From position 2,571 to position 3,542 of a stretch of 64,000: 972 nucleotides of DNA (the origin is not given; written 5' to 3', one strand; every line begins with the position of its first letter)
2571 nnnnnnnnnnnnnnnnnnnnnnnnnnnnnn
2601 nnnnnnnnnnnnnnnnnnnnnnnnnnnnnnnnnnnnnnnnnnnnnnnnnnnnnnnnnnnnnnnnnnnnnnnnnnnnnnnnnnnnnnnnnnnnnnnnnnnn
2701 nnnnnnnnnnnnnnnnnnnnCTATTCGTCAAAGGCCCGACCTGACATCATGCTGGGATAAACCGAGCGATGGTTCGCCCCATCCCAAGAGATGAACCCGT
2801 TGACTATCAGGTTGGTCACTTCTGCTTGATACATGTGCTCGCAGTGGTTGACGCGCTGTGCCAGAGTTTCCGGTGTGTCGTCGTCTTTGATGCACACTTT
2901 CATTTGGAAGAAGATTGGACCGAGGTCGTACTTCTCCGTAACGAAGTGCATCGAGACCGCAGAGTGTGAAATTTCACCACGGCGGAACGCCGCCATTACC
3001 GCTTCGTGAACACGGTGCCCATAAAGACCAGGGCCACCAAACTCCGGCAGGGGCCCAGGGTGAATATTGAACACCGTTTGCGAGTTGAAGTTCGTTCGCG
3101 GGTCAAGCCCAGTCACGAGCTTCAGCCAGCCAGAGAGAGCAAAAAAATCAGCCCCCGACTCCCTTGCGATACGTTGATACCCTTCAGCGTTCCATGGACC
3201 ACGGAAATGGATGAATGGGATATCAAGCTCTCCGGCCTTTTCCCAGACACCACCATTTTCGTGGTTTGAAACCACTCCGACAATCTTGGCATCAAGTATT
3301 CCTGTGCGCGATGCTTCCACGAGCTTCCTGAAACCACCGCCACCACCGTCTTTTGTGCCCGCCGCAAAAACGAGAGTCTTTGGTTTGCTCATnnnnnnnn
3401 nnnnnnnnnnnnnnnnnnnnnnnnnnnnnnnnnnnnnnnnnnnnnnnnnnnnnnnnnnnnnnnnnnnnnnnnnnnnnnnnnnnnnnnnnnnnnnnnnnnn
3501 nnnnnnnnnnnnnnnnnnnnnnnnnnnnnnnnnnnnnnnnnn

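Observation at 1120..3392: GC-rich purine-biosynthesis islet: PurC-PurE fusion (PAICS-like domain order) plus PurN in an otherwise biosynthesis-poor context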

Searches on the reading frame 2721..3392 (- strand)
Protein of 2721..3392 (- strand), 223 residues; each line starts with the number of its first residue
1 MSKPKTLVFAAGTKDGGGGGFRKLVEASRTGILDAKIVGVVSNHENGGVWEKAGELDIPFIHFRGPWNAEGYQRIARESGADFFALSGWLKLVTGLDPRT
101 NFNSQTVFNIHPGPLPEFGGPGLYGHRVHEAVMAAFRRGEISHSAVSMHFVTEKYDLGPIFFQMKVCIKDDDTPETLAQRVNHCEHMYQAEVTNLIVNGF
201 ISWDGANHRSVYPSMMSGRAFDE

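Call 3: search_protein_families(library=pfam, proteins=[window:2721-3392:-], max_evalue=0.01)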
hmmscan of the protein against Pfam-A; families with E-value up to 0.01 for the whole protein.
window:2721-3392:- (223 aa): 1 family
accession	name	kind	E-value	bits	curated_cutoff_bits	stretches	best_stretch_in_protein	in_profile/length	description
PF00551.24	Formyl_trans_N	-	7.2e-18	65.4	26.1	1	16-189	9-177/181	Formyl transferase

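Call 4: search_protein_families(library=ncbifam, proteins=[window:2721-3392:-], max_evalue=0.01)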
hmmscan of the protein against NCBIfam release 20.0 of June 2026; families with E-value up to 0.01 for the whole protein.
window:2721-3392:- (223 aa): 6 families
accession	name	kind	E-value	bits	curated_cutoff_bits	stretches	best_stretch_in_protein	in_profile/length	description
TIGR00639.1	PurN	equivalog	1.7e-22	79.9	150.1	1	16-199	9-187/192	phosphoribosylglycinamide formyltransferase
TIGR00655.1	PurU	equivalog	6e-10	39.2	285.95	1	22-187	99-256/280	formyltetrahydrofolate deformylase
NF004684.0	PRK06027.1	subfamily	2.1e-09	37.5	223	1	24-188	106-262/286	formyltetrahydrofolate deformylase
TIGR00460.1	fmt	equivalog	0.00012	21.3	201.5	1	106-202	103-190/315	methionyl-tRNA formyltransferase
NF005998.1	PRK08125.1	equivalog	0.00068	18.1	777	1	104-199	97-183/649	bifunctional UDP-4-amino-4-deoxy-L-arabinose formyltransferase/UDP-glucuronic acid oxidase ArnA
NF005414.0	PRK06988.1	equivalog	0.00084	18.4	316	1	101-201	96-187/311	formyltransferase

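Call 15: search_solved_structures(query=window:2721-3389:-, max_evalue=0.01, show_alignments=3)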
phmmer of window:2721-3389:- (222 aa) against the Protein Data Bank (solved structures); distinct sequences matched with E-value up to 0.01: 22.
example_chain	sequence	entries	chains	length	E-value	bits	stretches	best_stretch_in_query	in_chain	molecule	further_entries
3tqr_A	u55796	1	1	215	1.2e-14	57.7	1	15-204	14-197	Phosphoribosylglycinamide formyltransferase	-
3av3_A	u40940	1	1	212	3e-14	56.4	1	14-194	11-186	Phosphoribosylglycinamide formyltransferase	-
3p9x_A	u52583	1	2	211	3.6e-13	52.9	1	14-195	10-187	phosphoribosylglycinamide formyltransferase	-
4ds3_A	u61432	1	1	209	4.5e-12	49.3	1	14-187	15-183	Phosphoribosylglycinamide formyltransferase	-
3auf_A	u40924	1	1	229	4.7e-12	49.2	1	14-206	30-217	Glycinamide ribonucleotide transformylase 1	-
3kcq_A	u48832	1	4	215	1.9e-11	47.2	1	15-197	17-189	Phosphoribosylglycinamide formyltransferase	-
1mej_B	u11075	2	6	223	5e-11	45.9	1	13-201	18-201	Phosphoribosylglycinamide formyltransferase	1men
1zlx_A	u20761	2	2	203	5.6e-11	45.7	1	14-201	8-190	Phosphoribosylglycinamide formyltransferase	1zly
4zyt_A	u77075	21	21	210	5.7e-11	45.7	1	14-201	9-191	Trifunctional purine biosynthetic protein adenosine-3 | Phosphoribosylglycinamide formyltransferase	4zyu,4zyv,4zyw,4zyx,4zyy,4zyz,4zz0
1meo_A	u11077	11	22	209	5.9e-11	45.6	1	14-201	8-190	Phosphoribosylglycinamide formyltransferase | Trifunctional purine biosynthetic protein adenosine-3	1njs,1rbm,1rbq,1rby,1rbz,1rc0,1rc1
5j9f_A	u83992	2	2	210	7e-11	45.4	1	14-201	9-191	Trifunctional purine biosynthetic protein adenosine-3 | Phosphoribosylglycinamide formyltransferase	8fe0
2gar_A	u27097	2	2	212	3.6e-10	43.1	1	14-196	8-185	GLYCINAMIDE RIBONUCLEOTIDE TRANSFORMYLASE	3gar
1c3e_A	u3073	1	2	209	4.2e-10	42.8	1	14-196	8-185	GLYCINAMIDE RIBONUCLEOTIDE TRANSFORMYLASE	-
1c2t_A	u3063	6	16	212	4.4e-10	42.8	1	14-196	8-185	GLYCINAMIDE RIBONUCLEOTIDE TRANSFORMYLASE | PHOSPHORIBOSYL-GLYCINAMIDE FORMYLTRANSFERASE | PHOSPHORIBOSYLGLYCINAMIDE FORMYLTRANSFERASE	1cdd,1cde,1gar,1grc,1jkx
2ywr_A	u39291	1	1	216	1.1e-08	38.2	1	14-194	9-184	Phosphoribosylglycinamide formyltransferase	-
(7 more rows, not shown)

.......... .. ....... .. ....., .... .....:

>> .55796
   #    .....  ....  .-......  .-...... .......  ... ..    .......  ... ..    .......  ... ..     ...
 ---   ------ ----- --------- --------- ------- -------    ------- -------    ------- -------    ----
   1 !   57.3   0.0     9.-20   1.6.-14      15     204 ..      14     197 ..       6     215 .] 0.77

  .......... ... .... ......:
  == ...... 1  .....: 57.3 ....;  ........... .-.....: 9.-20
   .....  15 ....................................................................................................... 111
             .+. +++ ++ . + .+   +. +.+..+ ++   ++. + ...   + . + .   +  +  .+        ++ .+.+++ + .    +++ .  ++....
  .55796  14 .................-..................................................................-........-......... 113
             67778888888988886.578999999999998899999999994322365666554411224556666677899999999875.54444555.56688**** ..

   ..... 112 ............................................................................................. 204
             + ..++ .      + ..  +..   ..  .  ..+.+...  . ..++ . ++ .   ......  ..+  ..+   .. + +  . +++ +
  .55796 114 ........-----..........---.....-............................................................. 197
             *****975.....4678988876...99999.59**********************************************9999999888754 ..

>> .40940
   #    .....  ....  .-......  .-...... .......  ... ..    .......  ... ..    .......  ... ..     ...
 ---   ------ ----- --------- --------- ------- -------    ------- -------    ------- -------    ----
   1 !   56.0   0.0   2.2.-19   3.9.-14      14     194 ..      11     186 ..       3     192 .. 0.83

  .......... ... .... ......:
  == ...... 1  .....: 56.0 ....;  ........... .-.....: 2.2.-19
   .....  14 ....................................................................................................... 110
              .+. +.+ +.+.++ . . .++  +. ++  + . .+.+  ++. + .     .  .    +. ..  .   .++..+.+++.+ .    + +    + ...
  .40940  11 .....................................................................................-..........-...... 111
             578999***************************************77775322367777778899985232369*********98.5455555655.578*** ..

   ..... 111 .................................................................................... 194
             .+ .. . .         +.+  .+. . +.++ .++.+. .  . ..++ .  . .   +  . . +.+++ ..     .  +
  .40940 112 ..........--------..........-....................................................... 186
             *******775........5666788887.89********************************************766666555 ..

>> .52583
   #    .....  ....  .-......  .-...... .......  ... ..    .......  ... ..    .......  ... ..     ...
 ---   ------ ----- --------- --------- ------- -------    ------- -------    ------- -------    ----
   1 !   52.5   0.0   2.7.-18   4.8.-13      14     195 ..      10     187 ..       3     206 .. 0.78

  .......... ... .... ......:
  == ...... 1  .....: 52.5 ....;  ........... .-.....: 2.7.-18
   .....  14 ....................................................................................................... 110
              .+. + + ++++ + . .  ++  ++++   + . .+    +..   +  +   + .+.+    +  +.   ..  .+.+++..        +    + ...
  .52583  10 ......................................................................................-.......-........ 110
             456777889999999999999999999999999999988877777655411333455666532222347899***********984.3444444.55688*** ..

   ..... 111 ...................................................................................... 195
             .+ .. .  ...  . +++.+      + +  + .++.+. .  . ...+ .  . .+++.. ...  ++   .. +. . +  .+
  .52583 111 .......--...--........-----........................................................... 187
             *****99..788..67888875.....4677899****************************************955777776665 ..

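Call 30: find_homologous_proteins(query=window:2724-3392:-, max_evalue=0.001)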
Query window:2724-3392:- (223 aa): 1769 proteins with E <= 0.001 among 1906 candidates; the best 120 are listed.
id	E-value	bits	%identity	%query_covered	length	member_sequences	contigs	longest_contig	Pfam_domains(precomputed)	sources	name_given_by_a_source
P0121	1.5e-141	488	93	100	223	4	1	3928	PF00551.25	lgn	-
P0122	8.4e-137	472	91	100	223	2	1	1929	PF00551.25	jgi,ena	-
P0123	2.1e-130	451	86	100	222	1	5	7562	PF00551.25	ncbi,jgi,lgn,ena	-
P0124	1.6e-127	442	83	100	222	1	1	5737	PF00551.25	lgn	-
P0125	6.1e-110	384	74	100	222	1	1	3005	PF00551.25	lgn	-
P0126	5.7e-109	381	72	100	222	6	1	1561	PF00551.25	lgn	-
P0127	2.2e-101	356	72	95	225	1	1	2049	PF00551.25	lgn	-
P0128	1.3e-100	354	71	95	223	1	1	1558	PF00551.25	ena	-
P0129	1.1e-99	351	68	100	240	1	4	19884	PF00551.25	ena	-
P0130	2.1e-99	350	70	95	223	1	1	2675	PF00551.25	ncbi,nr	ncbi:MAG: hypothetical protein HY422_02355, partial [Candidatus Komeilibacteria bacterium]|nr:hypoth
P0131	3.2e-98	346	68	96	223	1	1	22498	PF00551.25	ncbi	-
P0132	6.4e-98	345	68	96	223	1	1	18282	PF00551.25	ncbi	-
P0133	1.2e-97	344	64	100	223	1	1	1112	PF00551.25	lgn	-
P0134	1.9e-97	343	69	95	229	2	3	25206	PF00551.25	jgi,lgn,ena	-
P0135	7.6e-97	341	70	95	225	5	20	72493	PF00551.25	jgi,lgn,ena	jgi:phosphoribosylglycinamide formyltransferase-1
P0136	8.9e-97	341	66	100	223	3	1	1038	PF00551.25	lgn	-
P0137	1.2e-96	341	68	94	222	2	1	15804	PF00551.25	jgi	-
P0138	4.6e-96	339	68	95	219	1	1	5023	PF00551.25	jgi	jgi:phosphoribosylglycinamide formyltransferase-1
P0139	7.7e-96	338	68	95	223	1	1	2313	PF00551.25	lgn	-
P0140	2.1e-95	337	68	95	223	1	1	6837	PF00551.25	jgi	-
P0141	6.4e-95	335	68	95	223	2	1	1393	PF00551.25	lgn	-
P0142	7.2e-95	335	69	95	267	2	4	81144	PF00551.25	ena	-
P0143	1.7e-94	334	67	95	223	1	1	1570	PF00551.25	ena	-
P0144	1.8e-94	334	68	95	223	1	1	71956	PF00551.25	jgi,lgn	jgi:phosphoribosylglycinamide formyltransferase-1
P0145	2.6e-94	333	68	99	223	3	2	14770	PF00551.25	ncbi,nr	ncbi:MAG: phosphoribosylglycinamide formyltransferase [Candidatus Berkelbacteria bacterium]|nr:phosp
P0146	2.7e-94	333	68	95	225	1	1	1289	PF00551.25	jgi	jgi:phosphoribosylglycinamide formyltransferase-1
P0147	2.8e-94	333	66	95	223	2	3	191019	PF00551.25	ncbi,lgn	-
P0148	3.7e-94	333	69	95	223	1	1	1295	PF00551.25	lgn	-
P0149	6.0e-94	332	66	99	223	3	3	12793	PF00551.25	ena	-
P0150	1.2e-93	331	67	94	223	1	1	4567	PF00551.25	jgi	jgi:folate-dependent phosphoribosylglycinamide formyltransferase PurN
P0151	2.0e-93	330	64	100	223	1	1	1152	PF00551.25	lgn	-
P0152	2.2e-93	330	68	95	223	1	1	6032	PF00551.25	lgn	-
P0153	2.2e-93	330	67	98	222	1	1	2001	PF00551.25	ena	-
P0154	2.4e-93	330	64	100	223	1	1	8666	PF00551.25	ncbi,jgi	jgi:phosphoribosylglycinamide formyltransferase-1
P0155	3.2e-93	330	70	95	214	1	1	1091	PF00551.25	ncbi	-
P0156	3.7e-93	329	68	95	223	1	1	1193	PF00551.25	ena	-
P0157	3.8e-93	329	68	95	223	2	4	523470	PF00551.25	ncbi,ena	-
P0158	4.7e-93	329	67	99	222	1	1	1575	PF00551.25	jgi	jgi:phosphoribosylglycinamide formyltransferase 1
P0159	4.8e-93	329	68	95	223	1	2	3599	PF00551.25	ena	-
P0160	6.0e-93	329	64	99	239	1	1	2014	PF00551.25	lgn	-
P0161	6.2e-93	329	66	95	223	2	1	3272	PF00551.25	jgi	jgi:phosphoribosylglycinamide formyltransferase-1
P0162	7.1e-93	328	67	95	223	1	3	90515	PF00551.25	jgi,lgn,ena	-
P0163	1.0e-92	328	65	95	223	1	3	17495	PF00551.25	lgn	-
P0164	1.0e-92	328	67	95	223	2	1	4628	PF00551.25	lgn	-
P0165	1.4e-92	328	68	95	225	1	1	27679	PF00551.25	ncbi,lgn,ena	-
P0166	1.5e-92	327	68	95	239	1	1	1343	PF00551.25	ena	-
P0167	2.2e-92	327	68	95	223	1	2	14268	PF00551.25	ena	-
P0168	2.7e-92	327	65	94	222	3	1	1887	PF00551.25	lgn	-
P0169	2.9e-92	326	66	95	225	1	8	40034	PF00551.25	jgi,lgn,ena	-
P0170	3.8e-92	326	67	95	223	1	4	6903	PF00551.25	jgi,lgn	jgi:phosphoribosylglycinamide formyltransferase-1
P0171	3.9e-92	326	68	96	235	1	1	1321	PF00551.25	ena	-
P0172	4.8e-92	326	67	95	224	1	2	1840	PF00551.25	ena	-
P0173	5.8e-92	326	67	95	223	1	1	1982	PF00551.25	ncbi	-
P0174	5.8e-92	325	66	95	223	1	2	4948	PF00551.25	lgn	-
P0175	6.3e-92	325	67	95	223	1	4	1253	PF00551.25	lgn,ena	-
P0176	6.3e-92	325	67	95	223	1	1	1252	PF00551.25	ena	-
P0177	9.2e-92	325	66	95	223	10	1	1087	PF00551.25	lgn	-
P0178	1.3e-91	324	67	95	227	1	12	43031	PF00551.25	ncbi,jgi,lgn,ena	-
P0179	1.5e-91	324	67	95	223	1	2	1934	PF00551.25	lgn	-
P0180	1.8e-91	324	69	86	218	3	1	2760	PF00551.25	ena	-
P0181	2.0e-91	324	66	95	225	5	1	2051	PF00551.25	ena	-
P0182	3.6e-91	323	65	95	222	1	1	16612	PF00551.25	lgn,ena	-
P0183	4.1e-91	323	68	95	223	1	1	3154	PF00551.25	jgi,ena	-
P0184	4.4e-91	323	66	95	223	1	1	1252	PF00551.25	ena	-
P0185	5.2e-91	322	66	95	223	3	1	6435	PF00551.25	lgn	-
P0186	5.4e-91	322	68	96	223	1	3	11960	PF00551.25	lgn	-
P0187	6.2e-91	322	66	94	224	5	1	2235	PF00551.25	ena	-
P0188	6.4e-91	322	65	94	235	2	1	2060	PF00551.25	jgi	-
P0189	7.0e-91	322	68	95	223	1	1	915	PF00551.25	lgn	-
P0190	7.3e-91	322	66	95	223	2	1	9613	PF00551.25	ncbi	-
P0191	7.7e-91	322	64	99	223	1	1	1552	PF00551.25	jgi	-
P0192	8.3e-91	322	66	95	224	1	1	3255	PF00551.25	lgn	-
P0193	9.0e-91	322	63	100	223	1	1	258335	PF00551.25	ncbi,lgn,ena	-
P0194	9.1e-91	322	64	99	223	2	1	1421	PF00551.25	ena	-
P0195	1.9e-90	321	65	94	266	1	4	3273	PF00551.25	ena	-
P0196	2.0e-90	321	66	95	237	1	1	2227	PF00551.25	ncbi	-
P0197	2.4e-90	320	67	95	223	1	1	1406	PF00551.25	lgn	-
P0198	2.8e-90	320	66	95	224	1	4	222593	PF00551.25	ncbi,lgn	-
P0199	3.4e-90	320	65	95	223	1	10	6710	PF00551.25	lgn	-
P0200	5.0e-90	319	66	95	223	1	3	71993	PF00551.25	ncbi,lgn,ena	ncbi:MAG: formyltransferase family protein [Patescibacteria group bacterium]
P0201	5.5e-90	319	69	95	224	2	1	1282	PF00551.25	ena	-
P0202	5.5e-90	319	64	99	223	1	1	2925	PF00551.25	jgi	jgi:phosphoribosylglycinamide formyltransferase-1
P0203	7.4e-90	319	66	94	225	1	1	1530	PF00551.25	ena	-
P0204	8.0e-90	318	67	96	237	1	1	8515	PF00551.25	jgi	jgi:phosphoribosylglycinamide formyltransferase 1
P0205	8.0e-90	318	65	95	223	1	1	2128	PF00551.25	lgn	-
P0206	1.0e-89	318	67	93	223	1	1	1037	PF00551.25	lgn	-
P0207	1.5e-89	318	65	95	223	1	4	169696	PF00551.25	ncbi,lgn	-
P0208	1.5e-89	318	67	95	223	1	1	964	PF00551.25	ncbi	-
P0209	1.9e-89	317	62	100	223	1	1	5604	PF00551.25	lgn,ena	-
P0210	1.9e-89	317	68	93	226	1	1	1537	PF00551.25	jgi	jgi:phosphoribosylglycinamide formyltransferase-1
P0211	2.0e-89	317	63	99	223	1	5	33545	PF00551.25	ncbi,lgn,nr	ncbi:MAG: hypothetical protein HYW97_00410 [Candidatus Wildermuthbacteria bacterium]|nr:hypothetical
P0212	3.0e-89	317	65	95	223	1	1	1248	PF00551.25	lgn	-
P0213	3.9e-89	316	65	95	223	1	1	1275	PF00551.25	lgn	-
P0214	4.4e-89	316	66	94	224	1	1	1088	PF00551.25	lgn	-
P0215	4.6e-89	316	67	94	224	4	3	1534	PF00551.25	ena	-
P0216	5.0e-89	316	64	98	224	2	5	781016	PF00551.25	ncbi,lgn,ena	ncbi:MAG: formyltransferase family protein [Patescibacteria group bacterium]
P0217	6.4e-89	316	67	95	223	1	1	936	PF00551.25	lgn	-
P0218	6.7e-89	315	65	93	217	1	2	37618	PF00551.25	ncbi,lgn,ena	-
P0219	6.9e-89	315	66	95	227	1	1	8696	PF00551.25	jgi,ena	-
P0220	7.3e-89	315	65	95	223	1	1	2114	PF00551.25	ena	-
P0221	7.7e-89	315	64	95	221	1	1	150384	PF00551.25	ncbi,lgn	-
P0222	9.6e-89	315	65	95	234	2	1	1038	PF00551.25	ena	-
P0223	1.0e-88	315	63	94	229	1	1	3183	PF00551.25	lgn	-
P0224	1.3e-88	315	66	94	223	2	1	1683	PF00551.25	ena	-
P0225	1.4e-88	314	64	99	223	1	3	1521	PF00551.25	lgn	-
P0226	1.5e-88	314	66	95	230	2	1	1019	PF00551.25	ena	-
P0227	1.7e-88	314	65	95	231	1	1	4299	PF00551.25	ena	-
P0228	2.5e-88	314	64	95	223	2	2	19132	PF00551.25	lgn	-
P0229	4.0e-88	313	63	96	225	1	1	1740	PF00551.25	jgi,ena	-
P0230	4.2e-88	313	64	94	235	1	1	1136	PF00551.25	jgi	jgi:phosphoribosylglycinamide formyltransferase-1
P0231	5.4e-88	313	67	95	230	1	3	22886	PF00551.25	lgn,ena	-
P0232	6.4e-88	312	65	95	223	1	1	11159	PF00551.25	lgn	-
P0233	7.9e-88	312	65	95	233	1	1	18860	PF00551.25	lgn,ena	-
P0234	1.0e-87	312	64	95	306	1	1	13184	PF00551.25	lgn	-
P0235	1.1e-87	312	65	95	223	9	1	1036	PF00551.25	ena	-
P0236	1.1e-87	312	65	96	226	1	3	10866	PF00551.25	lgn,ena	-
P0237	1.1e-87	312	66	95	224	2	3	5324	PF00551.25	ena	-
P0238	1.1e-87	311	65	95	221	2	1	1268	PF00551.25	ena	-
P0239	1.3e-87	311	64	95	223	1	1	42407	PF00551.25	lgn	-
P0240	2.1e-87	311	64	95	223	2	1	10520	PF00551.25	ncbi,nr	ncbi:MAG TPA: formyltransferase family protein [Candidatus Andersenbacteria bacterium]|nr:formyltran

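Call 31: find_encoding_contigs(protein=P0216, flank=8000, max_places=1)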
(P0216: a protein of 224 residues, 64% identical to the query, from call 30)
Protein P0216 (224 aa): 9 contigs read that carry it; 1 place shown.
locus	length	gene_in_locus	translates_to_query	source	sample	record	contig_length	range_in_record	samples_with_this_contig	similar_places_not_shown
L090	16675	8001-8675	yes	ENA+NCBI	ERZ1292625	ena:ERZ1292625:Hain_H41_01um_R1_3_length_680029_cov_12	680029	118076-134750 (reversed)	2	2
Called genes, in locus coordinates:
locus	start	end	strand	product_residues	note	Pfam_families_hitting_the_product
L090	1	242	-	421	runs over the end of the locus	PF00595:PDZ, PF13180:PDZ_2, PF17820:PDZ_6, PF03572:Peptidase_S41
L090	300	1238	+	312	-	PF01544:CorA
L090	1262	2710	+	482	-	PF01406:tRNA-synt_1e, PF09334:tRNA-synt_1g (faint)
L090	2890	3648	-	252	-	PF01936:NYN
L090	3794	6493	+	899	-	PF00772:DnaB, PF03796:DnaB_C, PF06745:ATPase (weak), PF13481:AAA_25, PF14890:Intein_splicing, PF14528:LAGLIDADG_3, PF03796:DnaB_C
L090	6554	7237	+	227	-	PF21176:RecR_HhH, PF13662:Toprim_4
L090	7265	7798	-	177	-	PF10543:ORF6N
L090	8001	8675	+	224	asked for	PF00551:Formyl_trans_N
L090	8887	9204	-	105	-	PF00829:Ribosomal_L21p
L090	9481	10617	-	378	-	PF02646:RmuC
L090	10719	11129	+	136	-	PF09424:YqeY, PF02637:GatB_Yqey (faint)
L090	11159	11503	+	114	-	-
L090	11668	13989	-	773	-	PF08309:LVIVD (weak)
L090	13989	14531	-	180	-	-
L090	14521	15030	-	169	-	PF07963:N_methyl (weak)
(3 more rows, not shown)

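Call 32: find_encoding_contigs(protein=P0157, flank=8000, max_places=1)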
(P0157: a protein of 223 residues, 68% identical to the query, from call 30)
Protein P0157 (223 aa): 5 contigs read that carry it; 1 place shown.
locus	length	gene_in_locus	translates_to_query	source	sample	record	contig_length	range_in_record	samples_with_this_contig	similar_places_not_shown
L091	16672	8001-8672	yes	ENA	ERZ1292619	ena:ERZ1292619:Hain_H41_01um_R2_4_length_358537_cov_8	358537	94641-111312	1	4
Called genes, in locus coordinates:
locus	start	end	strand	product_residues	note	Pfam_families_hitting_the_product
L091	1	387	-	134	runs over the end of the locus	-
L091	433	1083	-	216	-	PF03167:UDG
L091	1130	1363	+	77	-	PF09834:DUF2061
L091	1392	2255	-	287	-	PF01149:Fapy_DNA_glyco, PF06831:H2TH, PF06827:zf-FPG_IleRS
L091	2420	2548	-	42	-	-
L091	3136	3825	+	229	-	PF06414:Zeta_toxin, PF13671:AAA_33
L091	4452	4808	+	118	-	-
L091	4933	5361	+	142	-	PF00903:Glyoxalase, PF06983:3-dmu-9_3-mt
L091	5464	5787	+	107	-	-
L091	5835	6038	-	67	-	PF13443:HTH_26, PF01381:HTH_3 (weak)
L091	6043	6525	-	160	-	PF11188:DUF2975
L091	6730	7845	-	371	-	PF00586:AIRS, PF02769:AIRS_C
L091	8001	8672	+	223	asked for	PF00551:Formyl_trans_N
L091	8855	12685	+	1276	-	PF18076:FGAR-AT_N, PF18072:FGAR-AT_linker, PF02769:AIRS_C, PF22689:FGAR-AT_PurM_N-like, PF02769:AIRS_C, PF13507:GATase_5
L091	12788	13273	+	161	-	PF00293:NUDIX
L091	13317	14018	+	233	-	PF18922:DUF5672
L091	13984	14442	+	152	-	-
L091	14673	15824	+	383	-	PF02195:ParB_N (faint), PF17762:HTH_ParB (weak)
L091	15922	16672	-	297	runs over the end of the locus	-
